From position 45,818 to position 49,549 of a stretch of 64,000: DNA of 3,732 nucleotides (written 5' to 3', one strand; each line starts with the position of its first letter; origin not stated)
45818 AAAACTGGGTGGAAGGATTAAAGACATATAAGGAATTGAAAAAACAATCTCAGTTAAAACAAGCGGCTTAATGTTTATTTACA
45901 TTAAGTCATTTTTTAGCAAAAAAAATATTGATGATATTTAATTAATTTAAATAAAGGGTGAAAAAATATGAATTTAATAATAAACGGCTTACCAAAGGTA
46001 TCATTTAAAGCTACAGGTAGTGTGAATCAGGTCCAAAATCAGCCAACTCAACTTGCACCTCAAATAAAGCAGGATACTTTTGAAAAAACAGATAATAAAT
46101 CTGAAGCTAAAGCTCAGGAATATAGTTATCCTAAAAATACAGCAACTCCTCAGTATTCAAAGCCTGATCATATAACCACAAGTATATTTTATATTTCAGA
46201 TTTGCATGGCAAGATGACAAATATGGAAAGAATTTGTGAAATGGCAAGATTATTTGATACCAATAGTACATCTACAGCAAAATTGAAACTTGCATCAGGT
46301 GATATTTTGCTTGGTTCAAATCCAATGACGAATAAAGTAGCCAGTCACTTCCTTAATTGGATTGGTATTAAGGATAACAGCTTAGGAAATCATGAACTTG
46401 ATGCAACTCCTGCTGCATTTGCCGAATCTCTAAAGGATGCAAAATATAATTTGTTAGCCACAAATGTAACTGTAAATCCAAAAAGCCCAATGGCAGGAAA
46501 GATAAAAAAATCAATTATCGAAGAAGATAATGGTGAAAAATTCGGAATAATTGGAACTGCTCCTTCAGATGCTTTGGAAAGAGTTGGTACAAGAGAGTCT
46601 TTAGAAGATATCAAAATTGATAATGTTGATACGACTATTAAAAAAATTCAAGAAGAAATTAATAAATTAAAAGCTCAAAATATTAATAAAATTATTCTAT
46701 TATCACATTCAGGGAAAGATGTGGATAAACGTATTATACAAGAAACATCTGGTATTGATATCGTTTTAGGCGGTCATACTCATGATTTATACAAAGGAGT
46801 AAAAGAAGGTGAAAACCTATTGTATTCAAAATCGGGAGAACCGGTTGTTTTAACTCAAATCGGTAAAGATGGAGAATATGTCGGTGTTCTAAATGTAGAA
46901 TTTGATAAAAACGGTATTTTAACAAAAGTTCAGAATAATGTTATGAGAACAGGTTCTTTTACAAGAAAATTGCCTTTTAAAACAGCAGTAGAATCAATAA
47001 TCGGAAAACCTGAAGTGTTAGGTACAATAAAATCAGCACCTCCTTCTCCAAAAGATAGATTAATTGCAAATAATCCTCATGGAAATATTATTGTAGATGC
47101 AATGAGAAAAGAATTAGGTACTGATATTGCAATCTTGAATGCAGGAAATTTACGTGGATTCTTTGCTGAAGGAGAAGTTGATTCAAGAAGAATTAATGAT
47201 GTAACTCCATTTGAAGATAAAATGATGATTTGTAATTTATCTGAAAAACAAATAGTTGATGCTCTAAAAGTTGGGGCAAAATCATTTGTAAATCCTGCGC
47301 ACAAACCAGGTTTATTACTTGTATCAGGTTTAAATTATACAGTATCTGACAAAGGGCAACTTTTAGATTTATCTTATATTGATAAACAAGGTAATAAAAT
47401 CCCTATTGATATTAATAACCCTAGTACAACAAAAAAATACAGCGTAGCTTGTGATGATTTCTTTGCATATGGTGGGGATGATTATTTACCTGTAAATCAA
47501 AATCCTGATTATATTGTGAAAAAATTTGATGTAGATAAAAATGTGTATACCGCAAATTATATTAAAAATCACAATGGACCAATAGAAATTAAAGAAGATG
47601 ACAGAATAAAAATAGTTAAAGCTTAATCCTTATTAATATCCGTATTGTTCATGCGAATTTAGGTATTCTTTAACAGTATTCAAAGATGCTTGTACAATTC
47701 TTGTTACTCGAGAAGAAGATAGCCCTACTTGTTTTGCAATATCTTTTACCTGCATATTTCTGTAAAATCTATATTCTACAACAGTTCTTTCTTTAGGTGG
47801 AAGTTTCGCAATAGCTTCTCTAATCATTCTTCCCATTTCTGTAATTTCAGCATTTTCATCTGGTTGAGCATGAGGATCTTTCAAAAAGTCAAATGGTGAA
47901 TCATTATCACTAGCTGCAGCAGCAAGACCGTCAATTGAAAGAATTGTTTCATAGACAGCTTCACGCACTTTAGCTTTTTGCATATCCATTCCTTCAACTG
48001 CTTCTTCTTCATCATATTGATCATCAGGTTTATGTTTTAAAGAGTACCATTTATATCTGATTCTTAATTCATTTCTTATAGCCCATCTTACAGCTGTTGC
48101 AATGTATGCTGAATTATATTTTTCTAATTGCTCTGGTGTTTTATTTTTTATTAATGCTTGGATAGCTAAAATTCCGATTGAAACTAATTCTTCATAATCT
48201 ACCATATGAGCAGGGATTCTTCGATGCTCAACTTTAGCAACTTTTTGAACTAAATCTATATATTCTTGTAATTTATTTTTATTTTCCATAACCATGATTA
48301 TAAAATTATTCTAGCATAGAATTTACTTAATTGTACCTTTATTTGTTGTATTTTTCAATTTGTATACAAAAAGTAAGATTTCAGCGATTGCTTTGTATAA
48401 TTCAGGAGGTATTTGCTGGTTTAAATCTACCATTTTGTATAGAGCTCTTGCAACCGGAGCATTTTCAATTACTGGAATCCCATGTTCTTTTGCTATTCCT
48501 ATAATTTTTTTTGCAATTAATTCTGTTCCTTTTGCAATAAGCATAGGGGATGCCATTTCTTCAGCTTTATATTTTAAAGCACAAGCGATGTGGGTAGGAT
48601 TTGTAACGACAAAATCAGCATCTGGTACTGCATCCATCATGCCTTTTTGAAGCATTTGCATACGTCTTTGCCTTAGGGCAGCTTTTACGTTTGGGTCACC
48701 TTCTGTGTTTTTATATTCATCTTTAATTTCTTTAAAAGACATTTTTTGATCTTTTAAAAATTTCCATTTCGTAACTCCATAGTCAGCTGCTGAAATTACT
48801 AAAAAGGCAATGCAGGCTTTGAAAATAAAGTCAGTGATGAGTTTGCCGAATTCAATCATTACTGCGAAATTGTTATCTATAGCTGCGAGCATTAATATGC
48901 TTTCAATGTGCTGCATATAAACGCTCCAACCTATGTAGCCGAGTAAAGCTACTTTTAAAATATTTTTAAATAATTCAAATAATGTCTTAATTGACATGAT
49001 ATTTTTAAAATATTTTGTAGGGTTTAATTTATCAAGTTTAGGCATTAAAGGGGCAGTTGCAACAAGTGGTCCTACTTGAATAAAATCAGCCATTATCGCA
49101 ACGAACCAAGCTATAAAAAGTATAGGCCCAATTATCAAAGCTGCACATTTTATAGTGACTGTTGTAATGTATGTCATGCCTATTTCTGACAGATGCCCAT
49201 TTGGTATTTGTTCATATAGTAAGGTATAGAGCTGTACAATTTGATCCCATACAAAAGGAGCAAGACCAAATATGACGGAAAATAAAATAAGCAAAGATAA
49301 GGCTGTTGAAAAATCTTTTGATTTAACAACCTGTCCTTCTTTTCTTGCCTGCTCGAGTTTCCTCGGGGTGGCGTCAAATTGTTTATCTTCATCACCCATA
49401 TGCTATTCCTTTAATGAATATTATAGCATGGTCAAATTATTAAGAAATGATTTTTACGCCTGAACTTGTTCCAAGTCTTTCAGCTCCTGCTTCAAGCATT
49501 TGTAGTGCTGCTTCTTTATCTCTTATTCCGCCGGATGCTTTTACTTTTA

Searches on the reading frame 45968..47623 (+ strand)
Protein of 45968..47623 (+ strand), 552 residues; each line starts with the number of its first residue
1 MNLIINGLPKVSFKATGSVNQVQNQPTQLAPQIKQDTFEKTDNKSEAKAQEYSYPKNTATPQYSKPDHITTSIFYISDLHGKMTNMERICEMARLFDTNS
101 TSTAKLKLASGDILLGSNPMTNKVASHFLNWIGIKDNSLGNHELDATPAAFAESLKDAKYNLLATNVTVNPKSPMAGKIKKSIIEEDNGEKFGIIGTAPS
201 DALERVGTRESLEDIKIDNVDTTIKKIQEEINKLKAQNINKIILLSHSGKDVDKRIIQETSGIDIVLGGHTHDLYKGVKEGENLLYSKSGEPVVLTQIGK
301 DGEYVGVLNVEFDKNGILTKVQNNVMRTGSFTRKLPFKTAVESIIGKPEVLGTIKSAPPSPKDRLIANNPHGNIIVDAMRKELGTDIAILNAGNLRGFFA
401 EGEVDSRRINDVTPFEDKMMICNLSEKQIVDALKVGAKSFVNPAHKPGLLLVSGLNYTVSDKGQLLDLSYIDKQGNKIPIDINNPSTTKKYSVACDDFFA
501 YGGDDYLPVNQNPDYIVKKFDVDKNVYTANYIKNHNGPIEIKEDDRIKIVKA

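Call 50: search_protein_families(library=pfam, proteins=[window:45968-47623:+], max_evalue=0.001)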
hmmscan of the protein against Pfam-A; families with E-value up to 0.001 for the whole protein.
window:45968-47623:+ (552 aa): 2 families
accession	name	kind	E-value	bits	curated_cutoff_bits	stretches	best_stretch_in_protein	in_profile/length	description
PF02872.23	5_nucleotid_C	-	2.3e-16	60.7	23.6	1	367-506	20-153/158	5'-nucleotidase, C-terminal domain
PF00149.33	Metallophos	-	1.4e-06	29.3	21.5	1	73-273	3-190/191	Calcineurin-like phosphoesterase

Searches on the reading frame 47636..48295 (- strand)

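Call 50: search_protein_families(library=pfam, proteins=[window:47636-48295:-], max_evalue=0.001)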
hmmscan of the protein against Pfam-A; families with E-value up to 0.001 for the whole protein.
window:47636-48295:- (220 aa): 2 families
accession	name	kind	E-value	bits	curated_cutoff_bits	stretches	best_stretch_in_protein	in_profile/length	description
PF04545.22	Sigma70_r4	-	9.9e-11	41.4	24.1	1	161-209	1-49/50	Sigma-70, region 4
PF08281.18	Sigma70_r4_2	-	1.5e-09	37.8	25.7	1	156-199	2-45/54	Sigma-70, region 4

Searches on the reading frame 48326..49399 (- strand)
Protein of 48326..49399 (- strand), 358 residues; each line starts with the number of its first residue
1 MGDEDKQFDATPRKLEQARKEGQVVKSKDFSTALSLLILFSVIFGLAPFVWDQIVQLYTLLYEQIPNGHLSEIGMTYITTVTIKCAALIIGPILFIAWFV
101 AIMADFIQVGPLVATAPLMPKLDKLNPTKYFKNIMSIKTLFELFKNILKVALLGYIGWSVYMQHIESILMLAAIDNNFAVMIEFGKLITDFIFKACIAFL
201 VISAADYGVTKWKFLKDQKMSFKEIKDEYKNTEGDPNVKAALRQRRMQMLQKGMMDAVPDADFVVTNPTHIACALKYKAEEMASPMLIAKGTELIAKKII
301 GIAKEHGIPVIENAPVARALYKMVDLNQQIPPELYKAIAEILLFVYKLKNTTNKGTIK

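Call 50: search_protein_families(library=pfam, proteins=[window:48326-49399:-], max_evalue=0.001)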
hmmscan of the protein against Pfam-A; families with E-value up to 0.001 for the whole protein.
window:48326-49399:- (358 aa): 1 family
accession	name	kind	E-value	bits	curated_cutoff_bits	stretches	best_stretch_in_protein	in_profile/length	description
PF01312.24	Bac_export_2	-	6.4e-114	381.1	24.4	1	4-345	1-335/335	FlhB HrpN YscU SpaS Family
